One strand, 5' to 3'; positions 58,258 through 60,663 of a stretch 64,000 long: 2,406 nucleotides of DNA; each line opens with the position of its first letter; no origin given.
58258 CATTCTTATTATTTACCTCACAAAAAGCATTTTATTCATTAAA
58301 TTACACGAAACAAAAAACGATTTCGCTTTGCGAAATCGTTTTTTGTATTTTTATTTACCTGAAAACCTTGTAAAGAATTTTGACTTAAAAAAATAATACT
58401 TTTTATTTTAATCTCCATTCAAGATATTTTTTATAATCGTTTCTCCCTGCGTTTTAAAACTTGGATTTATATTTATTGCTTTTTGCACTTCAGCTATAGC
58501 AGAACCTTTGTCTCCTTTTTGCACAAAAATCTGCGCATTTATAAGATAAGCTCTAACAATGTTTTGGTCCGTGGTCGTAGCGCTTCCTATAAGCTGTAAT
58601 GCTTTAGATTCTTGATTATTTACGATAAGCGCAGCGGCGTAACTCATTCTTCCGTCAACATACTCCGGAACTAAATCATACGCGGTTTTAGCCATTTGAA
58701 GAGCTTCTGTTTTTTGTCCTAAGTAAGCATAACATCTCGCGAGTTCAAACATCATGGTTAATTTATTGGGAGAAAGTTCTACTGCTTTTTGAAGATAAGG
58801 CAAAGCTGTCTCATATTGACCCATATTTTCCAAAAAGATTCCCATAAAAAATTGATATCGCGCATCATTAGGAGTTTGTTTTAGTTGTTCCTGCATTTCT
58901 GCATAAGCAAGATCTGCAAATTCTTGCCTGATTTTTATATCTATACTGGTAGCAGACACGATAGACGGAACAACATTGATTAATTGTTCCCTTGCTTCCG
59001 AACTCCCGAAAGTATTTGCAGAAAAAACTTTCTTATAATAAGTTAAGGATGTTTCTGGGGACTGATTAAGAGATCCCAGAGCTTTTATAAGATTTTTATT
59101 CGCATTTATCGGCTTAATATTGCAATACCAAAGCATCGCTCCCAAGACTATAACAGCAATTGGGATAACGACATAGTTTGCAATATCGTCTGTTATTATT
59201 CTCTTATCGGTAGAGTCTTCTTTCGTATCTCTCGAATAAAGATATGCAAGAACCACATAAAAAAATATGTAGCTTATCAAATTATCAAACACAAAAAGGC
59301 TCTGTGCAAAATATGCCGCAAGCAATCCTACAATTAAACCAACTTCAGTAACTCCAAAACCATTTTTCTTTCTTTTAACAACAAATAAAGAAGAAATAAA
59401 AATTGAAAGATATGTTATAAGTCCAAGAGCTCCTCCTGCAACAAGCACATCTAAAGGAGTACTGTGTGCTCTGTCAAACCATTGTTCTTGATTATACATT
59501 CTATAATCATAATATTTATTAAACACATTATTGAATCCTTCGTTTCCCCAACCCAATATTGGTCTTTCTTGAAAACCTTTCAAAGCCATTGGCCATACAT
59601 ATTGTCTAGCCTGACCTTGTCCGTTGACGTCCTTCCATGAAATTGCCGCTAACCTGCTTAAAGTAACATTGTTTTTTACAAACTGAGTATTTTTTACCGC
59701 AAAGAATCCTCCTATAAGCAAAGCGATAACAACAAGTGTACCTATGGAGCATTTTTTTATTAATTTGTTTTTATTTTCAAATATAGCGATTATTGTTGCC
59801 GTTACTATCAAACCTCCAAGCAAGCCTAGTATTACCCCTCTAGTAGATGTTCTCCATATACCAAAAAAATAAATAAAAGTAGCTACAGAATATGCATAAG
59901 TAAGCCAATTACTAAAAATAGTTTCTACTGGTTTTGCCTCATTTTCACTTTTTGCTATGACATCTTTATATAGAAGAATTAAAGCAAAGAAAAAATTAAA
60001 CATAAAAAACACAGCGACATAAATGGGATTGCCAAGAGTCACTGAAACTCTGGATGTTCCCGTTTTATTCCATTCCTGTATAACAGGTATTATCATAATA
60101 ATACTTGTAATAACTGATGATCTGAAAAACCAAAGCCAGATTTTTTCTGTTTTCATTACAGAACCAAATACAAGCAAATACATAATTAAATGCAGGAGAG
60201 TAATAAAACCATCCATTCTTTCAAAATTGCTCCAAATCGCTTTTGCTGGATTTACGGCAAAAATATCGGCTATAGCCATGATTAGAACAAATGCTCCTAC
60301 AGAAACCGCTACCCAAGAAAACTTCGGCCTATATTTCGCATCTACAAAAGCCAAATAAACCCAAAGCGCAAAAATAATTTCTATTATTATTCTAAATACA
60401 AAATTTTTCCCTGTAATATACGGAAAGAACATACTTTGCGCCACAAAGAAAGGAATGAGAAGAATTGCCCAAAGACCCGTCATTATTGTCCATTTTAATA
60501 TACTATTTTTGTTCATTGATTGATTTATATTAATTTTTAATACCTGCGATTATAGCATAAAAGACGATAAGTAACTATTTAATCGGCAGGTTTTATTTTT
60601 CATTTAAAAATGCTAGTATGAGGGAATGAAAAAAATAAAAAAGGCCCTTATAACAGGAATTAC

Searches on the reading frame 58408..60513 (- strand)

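Call 72: search_protein_families(library=pfam, proteins=[window:58408-60513:-], max_evalue=0.001)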
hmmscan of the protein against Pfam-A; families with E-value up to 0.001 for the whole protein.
window:58408-60513:- (701 aa): 17 families
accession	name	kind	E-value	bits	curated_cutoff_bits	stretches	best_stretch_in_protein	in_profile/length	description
PF04932.20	Wzy_C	-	1.7e-18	67.3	31.7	1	211-369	2-149/149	O-Antigen ligase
PF07719.23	TPR_2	-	1.1e-12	47.5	27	1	551-583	1-33/34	Tetratricopeptide repeat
PF23914.1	TPR_CcmH_CycH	-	8.7e-12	45.6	42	1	591-682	56-150/158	Cytochrome c-type biogenesis protein H TPR domain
PF13181.12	TPR_8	-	2.6e-11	43.2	25.7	1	551-583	1-33/34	Tetratricopeptide repeat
PF14559.12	TPR_19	-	4.5e-10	40.2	25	1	565-607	5-47/68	Tetratricopeptide repeat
PF13424.12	TPR_12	-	1.7e-09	38.2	30.1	1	556-614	8-74/77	Tetratricopeptide repeat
PF00515.34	TPR_1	-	4.5e-09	36.2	27.8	1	557-583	7-33/34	Tetratricopeptide repeat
PF12895.13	ANAPC3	-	1.1e-07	32.5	27.2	2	564-644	2-81/82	Anaphase-promoting complex, cyclosome, subunit 3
PF13428.12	TPR_14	-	4.5e-07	30.3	23.5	0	556-593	6-43/44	Tetratricopeptide repeat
PF13432.12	TPR_16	-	7.1e-07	30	32.7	1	563-617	9-63/65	Tetratricopeptide repeat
PF12569.14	NatA_aux_su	-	7.8e-06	25.5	33.3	0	542-613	181-254/515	N-terminal acetyltransferase A, auxiliary subunit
PF13431.12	TPR_17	-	1.2e-05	25.6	24.4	0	574-606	2-34/34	Tetratricopeptide repeat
PF09295.16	ChAPs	-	3e-05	23.6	20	0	539-606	222-289/395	ChAPs (Chs5p-Arf1p-binding proteins)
PF13414.12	TPR_11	-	3.1e-05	24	26.8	0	565-586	8-29/42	TPR repeat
PF25063.1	ARM_TT21_C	-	7.3e-05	23.2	35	0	525-618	103-197/209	Tetratricopeptide repeat protein 21 C-terminal ARM domain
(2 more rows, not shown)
